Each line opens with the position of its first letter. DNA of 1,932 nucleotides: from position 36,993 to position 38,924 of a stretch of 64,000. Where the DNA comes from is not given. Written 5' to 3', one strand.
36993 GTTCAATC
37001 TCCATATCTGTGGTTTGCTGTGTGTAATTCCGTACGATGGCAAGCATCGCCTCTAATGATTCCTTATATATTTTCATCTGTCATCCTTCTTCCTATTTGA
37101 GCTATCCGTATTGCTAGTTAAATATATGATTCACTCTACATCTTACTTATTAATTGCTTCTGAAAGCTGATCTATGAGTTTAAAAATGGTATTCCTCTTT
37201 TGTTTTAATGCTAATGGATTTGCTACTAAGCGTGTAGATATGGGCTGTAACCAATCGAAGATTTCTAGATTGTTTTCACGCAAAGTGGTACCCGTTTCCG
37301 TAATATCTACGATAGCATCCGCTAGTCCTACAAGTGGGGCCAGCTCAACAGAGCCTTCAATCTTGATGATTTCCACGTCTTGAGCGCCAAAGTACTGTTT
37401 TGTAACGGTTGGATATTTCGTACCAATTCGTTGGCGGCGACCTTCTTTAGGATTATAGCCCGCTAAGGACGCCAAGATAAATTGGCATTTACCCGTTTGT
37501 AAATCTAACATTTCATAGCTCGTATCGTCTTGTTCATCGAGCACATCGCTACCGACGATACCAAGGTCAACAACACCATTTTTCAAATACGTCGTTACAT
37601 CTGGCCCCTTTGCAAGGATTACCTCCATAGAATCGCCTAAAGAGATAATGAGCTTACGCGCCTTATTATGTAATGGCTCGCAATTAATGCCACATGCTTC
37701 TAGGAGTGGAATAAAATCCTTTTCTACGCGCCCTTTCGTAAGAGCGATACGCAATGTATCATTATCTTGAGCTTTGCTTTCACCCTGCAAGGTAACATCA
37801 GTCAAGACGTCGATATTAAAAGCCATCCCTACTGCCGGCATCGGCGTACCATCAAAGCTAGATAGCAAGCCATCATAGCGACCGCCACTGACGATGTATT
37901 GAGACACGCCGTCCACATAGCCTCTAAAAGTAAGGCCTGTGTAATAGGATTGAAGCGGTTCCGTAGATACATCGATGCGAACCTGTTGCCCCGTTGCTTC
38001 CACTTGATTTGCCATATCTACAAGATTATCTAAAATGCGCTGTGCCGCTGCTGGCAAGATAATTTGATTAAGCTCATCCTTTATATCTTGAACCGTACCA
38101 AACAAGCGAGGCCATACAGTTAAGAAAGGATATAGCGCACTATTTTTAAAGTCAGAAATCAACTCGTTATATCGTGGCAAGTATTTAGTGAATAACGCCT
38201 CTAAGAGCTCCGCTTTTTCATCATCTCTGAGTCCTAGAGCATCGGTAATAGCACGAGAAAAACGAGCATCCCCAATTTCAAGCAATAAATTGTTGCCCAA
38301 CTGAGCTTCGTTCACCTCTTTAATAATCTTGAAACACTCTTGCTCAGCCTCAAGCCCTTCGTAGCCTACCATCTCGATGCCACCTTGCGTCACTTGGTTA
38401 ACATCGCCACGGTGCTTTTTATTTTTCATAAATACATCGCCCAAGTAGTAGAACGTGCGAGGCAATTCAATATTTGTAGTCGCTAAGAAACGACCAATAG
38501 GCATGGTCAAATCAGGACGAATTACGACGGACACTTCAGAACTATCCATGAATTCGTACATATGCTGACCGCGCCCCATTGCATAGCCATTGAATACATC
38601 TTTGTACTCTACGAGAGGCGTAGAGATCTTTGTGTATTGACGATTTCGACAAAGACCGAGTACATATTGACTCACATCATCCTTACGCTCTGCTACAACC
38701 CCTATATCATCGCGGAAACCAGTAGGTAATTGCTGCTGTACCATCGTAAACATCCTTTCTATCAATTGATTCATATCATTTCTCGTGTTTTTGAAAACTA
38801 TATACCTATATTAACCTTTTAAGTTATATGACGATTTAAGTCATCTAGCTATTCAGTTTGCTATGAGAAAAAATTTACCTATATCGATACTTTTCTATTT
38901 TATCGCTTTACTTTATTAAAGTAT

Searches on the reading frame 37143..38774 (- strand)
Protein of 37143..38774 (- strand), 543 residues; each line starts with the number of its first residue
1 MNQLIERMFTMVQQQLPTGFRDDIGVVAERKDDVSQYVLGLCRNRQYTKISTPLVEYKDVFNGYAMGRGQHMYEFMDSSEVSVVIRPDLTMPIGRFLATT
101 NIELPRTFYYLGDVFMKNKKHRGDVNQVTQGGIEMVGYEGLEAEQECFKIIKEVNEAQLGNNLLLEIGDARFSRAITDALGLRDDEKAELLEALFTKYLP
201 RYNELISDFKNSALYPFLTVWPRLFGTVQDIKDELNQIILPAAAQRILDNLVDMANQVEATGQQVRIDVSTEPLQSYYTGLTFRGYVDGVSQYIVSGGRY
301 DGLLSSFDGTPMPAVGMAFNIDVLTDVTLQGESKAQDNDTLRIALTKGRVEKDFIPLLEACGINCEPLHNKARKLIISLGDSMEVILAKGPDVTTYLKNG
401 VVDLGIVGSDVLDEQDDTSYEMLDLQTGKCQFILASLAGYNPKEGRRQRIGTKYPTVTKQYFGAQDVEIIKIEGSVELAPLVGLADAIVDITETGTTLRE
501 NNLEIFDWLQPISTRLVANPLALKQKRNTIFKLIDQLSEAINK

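Call 58: search_protein_families(library=pfam, proteins=[window:37143-38774:-], max_evalue=0.00001)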
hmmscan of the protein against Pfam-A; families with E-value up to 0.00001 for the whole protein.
window:37143-38774:- (543 aa): 2 families
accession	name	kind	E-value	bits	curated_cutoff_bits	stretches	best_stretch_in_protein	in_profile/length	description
PF13393.11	tRNA-synt_His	-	9.1e-49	166.8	25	1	27-323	9-307/308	Histidyl-tRNA synthetase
PF01634.23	HisG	-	2.6e-46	157.9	25.5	1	391-538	3-157/158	ATP phosphoribosyltransferase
